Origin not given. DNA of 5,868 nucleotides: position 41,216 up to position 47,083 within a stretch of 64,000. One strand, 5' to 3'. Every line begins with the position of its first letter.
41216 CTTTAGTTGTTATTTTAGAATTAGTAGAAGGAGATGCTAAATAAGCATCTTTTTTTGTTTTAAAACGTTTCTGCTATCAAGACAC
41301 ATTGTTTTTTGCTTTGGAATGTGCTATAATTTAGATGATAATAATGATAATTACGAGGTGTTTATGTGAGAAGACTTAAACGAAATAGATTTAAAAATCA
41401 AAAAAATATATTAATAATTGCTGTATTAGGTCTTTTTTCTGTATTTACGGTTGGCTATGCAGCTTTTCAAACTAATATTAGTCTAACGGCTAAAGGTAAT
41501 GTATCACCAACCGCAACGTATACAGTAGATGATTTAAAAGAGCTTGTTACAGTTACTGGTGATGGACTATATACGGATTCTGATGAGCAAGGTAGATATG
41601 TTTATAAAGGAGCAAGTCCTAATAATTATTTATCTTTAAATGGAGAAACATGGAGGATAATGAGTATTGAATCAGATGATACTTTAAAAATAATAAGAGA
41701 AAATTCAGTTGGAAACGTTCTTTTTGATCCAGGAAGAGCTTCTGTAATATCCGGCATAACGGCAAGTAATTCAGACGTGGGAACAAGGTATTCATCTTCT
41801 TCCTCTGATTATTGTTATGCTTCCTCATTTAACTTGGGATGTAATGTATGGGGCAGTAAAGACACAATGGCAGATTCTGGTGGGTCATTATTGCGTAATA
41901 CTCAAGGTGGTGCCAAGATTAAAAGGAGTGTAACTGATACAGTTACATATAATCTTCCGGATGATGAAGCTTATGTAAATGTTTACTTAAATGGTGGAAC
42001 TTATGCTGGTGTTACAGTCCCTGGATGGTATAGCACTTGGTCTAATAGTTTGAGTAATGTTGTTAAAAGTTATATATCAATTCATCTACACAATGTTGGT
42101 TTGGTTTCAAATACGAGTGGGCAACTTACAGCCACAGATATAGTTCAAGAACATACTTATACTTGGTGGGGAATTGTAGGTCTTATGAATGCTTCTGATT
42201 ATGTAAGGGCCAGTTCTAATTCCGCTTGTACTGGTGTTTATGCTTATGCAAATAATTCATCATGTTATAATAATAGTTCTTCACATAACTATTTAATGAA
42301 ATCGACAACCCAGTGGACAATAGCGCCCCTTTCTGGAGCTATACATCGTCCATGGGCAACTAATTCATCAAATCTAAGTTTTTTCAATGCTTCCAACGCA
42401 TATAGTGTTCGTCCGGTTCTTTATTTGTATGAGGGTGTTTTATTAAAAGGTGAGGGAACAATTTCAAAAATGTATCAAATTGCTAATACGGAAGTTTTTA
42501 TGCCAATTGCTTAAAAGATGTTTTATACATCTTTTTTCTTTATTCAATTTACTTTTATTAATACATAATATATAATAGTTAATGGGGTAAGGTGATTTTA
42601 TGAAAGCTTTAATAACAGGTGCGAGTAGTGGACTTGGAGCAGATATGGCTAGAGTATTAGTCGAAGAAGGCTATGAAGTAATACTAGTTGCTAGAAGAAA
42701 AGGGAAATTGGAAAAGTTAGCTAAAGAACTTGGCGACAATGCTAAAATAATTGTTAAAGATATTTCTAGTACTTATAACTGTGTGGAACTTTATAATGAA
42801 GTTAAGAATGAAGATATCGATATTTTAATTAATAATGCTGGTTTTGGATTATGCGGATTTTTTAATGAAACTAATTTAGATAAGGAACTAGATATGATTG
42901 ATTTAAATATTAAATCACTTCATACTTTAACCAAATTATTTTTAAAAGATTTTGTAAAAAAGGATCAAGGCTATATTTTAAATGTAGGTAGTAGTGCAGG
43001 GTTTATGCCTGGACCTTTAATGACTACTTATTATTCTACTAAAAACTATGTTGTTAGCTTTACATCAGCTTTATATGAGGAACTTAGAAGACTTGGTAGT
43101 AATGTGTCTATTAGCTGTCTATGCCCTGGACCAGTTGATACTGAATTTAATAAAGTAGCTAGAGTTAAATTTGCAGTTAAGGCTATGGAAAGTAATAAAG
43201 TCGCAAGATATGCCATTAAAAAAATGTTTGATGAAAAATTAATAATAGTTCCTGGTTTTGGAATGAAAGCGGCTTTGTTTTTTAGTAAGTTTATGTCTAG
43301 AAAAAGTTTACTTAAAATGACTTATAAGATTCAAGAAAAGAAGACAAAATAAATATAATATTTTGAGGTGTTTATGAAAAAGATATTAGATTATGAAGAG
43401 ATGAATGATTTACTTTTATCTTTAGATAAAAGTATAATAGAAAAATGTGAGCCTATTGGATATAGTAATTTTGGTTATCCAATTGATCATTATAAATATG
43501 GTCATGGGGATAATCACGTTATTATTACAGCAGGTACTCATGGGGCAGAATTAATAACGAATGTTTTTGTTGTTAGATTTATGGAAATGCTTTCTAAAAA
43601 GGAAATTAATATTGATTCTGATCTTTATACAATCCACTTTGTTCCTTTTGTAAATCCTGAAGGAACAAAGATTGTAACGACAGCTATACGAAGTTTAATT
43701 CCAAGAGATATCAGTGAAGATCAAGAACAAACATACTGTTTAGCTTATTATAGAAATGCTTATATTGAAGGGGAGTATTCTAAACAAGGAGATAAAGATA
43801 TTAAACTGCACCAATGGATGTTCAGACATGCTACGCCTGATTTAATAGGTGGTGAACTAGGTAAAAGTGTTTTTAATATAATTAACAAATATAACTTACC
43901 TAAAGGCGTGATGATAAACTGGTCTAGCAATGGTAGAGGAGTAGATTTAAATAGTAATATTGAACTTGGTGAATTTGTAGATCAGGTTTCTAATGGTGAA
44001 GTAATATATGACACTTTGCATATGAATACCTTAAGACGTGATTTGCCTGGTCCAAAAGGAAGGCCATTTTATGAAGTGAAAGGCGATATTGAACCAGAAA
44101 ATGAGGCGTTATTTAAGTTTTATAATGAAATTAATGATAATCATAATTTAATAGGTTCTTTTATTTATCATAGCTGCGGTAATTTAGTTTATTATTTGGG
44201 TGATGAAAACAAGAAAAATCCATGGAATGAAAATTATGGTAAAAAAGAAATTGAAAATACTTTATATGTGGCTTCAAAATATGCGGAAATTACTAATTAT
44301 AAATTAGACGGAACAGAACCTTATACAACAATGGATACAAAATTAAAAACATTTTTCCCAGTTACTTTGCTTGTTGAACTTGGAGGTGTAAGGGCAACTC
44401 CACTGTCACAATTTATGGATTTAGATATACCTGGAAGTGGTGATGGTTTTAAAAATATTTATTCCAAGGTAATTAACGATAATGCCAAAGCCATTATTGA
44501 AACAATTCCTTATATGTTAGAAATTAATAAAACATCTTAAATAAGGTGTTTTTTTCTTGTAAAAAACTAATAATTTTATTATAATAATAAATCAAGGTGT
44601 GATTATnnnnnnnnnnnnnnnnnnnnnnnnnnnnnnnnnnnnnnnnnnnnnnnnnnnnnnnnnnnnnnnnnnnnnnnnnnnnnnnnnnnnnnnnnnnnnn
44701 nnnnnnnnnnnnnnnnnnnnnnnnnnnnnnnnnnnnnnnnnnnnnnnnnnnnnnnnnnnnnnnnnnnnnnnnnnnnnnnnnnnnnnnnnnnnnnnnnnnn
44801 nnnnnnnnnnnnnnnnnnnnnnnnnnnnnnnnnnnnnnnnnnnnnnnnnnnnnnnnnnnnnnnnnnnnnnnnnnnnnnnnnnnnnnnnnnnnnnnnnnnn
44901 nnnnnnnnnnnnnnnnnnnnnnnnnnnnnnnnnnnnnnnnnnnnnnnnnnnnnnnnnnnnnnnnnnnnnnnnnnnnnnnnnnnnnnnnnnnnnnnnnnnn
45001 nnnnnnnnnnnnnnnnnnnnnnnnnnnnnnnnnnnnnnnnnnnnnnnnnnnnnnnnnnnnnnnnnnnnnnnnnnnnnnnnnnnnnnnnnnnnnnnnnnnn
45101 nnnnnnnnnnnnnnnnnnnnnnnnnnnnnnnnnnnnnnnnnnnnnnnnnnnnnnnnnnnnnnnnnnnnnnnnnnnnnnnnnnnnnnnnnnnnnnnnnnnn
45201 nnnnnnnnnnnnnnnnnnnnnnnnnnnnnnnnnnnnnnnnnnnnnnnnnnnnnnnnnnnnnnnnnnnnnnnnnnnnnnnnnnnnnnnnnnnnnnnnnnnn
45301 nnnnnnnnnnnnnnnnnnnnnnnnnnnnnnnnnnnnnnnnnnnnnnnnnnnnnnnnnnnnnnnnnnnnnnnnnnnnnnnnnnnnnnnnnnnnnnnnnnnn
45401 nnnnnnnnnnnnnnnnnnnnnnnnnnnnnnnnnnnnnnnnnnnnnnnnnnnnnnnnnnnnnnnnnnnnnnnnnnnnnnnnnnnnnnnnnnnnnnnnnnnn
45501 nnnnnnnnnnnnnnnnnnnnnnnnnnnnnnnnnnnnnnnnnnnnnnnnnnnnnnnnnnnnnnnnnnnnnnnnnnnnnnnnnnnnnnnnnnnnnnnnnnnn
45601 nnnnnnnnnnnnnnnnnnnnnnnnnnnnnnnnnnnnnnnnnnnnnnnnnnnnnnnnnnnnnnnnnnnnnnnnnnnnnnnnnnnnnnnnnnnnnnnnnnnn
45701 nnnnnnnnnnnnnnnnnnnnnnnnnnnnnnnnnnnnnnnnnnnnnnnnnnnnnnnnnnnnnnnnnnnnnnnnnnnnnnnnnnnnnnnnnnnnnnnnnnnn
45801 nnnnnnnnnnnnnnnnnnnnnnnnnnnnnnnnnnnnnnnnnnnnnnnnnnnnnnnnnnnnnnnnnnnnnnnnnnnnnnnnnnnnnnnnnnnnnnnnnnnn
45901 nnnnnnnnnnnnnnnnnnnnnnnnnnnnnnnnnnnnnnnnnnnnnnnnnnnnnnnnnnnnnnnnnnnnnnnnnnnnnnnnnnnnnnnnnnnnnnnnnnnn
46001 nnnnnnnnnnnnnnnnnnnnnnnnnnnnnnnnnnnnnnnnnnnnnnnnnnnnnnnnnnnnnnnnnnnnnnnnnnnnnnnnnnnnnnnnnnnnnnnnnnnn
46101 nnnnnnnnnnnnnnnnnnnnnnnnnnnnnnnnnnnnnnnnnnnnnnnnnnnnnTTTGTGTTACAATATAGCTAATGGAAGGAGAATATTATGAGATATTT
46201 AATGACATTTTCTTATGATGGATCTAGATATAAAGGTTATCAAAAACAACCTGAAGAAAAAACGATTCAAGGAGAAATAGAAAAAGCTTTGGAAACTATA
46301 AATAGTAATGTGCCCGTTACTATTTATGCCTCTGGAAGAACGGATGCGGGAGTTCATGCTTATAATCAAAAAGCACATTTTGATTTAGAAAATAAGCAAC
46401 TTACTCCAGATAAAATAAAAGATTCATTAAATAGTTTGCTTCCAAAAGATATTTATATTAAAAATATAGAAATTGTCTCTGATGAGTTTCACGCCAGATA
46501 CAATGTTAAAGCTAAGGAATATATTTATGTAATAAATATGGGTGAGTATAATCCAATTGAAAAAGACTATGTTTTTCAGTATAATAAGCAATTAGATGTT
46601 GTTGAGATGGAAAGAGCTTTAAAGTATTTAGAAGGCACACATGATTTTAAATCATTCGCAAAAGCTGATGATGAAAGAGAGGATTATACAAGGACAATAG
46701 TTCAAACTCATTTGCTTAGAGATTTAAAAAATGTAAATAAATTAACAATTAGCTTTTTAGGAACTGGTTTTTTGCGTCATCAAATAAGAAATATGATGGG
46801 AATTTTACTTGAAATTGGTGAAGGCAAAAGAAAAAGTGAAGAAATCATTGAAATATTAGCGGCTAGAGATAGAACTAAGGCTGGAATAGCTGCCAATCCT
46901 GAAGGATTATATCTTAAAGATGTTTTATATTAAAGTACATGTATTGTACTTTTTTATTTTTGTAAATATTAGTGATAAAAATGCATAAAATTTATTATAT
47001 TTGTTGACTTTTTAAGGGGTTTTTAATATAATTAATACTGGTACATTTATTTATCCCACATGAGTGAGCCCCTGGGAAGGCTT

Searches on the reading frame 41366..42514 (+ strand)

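Call 3: search_protein_families(library=pfam, proteins=[window:41366-42514:+], max_evalue=0.01)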
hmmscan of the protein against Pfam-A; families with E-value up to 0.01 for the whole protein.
window:41366-42514:+ (382 aa): 1 family
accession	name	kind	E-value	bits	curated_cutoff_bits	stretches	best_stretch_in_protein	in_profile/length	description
PF16369.11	GH43_C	-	0.0076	17.2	23.4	0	185-224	43-80/100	C-terminal lipocalin-like domain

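Call 4: search_protein_families(library=ncbifam, proteins=[window:41366-42514:+], max_evalue=0.01)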
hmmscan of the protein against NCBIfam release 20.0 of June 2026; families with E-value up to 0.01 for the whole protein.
window:41366-42514:+ (382 aa): 0 families

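Call 64: search_protein_families(library=padloc, proteins=[window:41366-42514:+], max_evalue=0.001)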
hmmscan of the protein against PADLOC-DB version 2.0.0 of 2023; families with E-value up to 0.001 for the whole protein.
window:41366-42514:+ (382 aa): 0 families

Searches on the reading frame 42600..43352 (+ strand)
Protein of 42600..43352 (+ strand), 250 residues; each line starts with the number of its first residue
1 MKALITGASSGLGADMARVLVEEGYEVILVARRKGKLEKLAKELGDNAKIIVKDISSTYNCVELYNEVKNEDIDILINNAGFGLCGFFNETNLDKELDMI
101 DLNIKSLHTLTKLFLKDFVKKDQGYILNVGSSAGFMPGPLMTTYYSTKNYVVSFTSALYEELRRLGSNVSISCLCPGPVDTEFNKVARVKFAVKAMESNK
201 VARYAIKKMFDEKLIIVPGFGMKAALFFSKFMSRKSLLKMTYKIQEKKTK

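Call 3: search_protein_families(library=pfam, proteins=[window:42600-43352:+], max_evalue=0.01)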
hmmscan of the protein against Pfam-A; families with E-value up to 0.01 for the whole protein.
window:42600-43352:+ (250 aa): 5 families
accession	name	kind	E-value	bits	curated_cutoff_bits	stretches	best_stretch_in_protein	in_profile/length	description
PF00106.31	adh_short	-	7.9e-45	153.2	26.6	1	3-186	3-189/195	short chain dehydrogenase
PF13561.12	adh_short_C2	-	2.3e-23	83.4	27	1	7-190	1-188/236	Enoyl-(Acyl carrier protein) reductase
PF08659.16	KR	-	1.8e-08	34.9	22.6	1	4-168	4-169/180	KR domain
PF01370.27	Epimerase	-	0.00019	21.4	20.9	1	3-114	1-102/240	NAD dependent epimerase/dehydratase family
PF13460.12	NAD_binding_10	-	0.0025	18.1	27.2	0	7-59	1-52/184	NAD(P)H-binding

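Call 4: search_protein_families(library=ncbifam, proteins=[window:42600-43352:+], max_evalue=0.01)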
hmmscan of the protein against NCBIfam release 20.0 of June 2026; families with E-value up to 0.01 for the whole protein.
window:42600-43352:+ (250 aa): 227 families (the best 25 are shown)
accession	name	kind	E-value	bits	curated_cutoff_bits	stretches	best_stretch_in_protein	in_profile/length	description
NF040690.1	mycolate_SDR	equivalog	5.1e-49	167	380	1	2-239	10-255/265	mycolate reductase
NF005559.1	PRK07231.1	subfamily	1.3e-32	113.3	215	1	3-205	7-211/249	glucose 1-dehydrogenase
NF005878.0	PRK07825.1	subfamily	2.6e-32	112.3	287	1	4-213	13-221/278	short chain dehydrogenase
NF004826.0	PRK06182.1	subfamily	4.4e-32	111.5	305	1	3-198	7-199/274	oxidoreductase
NF005672.0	PRK07454.1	equivalog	5.9e-32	110.8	234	1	2-197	8-208/241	SDR family oxidoreductase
NF005594.0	PRK07326.1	equivalog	1.7e-31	109.6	271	1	3-190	9-197/237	SDR family oxidoreductase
NF004824.0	PRK06180.1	subfamily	5.2e-31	107.8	298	1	3-191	7-195/279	oxidoreductase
NF005806.0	PRK07666.1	equivalog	6.8e-31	107.4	286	1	2-209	9-221/239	3-ketoacyl-ACP reductase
NF006565.0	PRK09072.1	equivalog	1e-30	107.2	238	1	3-213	8-222/265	SDR family oxidoreductase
NF004196.0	PRK05650.1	equivalog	1.6e-29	102.8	297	1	2-191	4-196/272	SDR family oxidoreductase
NF004823.0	PRK06179.1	subfamily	2.2e-29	102.7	310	1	3-195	8-196/271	oxidoreductase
NF009466.0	PRK12826.1-2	subfamily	3.3e-29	102.1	222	1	1-209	4-212/248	3-oxoacyl-ACP reductase FabG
NF004514.1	PRK05855.1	equivalog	4.6e-29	101.4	455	1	3-212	316-527/578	SDR family oxidoreductase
NF007829.0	PRK10538.1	equivalog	4.7e-29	101.5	411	1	1-187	1-189/248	bifunctional NADP-dependent 3-hydroxy acid dehydrogenase/3-hydroxypropionate dehydrogenase YdfG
NF006123.0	PRK08267.1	equivalog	1.2e-28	100.1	261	1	3-201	5-212/261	SDR family oxidoreductase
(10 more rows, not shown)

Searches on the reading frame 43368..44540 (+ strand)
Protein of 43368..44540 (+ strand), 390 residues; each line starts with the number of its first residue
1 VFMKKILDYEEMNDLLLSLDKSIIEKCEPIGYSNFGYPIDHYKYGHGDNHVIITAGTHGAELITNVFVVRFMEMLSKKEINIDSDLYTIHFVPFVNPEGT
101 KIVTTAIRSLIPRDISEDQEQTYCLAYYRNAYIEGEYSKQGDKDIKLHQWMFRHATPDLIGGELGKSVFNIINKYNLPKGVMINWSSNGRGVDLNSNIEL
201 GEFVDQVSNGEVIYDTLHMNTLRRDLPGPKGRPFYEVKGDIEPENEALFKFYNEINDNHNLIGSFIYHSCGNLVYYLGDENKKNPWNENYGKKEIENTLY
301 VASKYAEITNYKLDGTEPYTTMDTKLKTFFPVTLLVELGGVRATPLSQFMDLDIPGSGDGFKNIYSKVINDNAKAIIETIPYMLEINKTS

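Call 3: search_protein_families(library=pfam, proteins=[window:43368-44540:+], max_evalue=0.01)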
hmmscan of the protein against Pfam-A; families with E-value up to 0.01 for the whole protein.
window:43368-44540:+ (390 aa): 2 families
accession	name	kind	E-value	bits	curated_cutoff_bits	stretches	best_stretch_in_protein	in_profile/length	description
PF00246.29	Peptidase_M14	-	1.5e-11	44.9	21.6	1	22-328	13-235/286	Zinc carboxypeptidase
PF24827.1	AstE_AspA_cat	-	0.0011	19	25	1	50-101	4-50/192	Succinylglutamate desuccinylase/Aspartoacylase catalytic domain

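Call 4: search_protein_families(library=ncbifam, proteins=[window:43368-44540:+], max_evalue=0.01)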
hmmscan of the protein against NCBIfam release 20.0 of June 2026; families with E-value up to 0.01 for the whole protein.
window:43368-44540:+ (390 aa): 1 family
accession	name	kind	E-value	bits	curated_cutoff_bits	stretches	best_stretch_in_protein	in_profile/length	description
NF007897.0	PRK10602.1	equivalog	0.0032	16.5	157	0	25-104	15-88/237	murein tripeptide amidase MpaA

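Call 64: search_protein_families(library=padloc, proteins=[window:43368-44540:+], max_evalue=0.001)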
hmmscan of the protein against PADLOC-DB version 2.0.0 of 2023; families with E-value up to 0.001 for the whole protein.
window:43368-44540:+ (390 aa): 0 families

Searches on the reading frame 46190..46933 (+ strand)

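Call 3: search_protein_families(library=pfam, proteins=[window:46190-46933:+], max_evalue=0.01)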
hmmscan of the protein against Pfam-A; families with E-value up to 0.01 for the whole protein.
window:46190-46933:+ (247 aa): 2 families
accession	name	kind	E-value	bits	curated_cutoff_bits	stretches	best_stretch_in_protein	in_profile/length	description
PF01416.25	PseudoU_synth_1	-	1.1e-42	145.4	23.3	2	143-247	1-107/108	tRNA pseudouridine synthase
PF10105.14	DUF2344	-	0.0027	18.1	23.8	1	54-157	56-150/176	Uncharacterized protein conserved in bacteria (DUF2344)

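Call 4: search_protein_families(library=ncbifam, proteins=[window:46190-46933:+], max_evalue=0.01)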
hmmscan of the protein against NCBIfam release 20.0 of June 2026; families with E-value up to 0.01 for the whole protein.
window:46190-46933:+ (247 aa): 3 families
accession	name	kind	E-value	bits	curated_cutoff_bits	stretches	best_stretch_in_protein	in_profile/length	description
TIGR00071.1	hisT_truA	equivalog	3.5e-61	206.8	142.85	1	4-242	4-228/228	tRNA pseudouridine(38-40) synthase TruA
NF000622.1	PRK00021.3-3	equivalog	6.7e-32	111.1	308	1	8-247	6-227/265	tRNA pseudouridine(38-40) synthase TruA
TIGR03936.1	sam_1_link_chp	equivalog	0.0019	17.9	71.9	1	54-157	56-157/209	TIGR03936 family radical SAM-associated protein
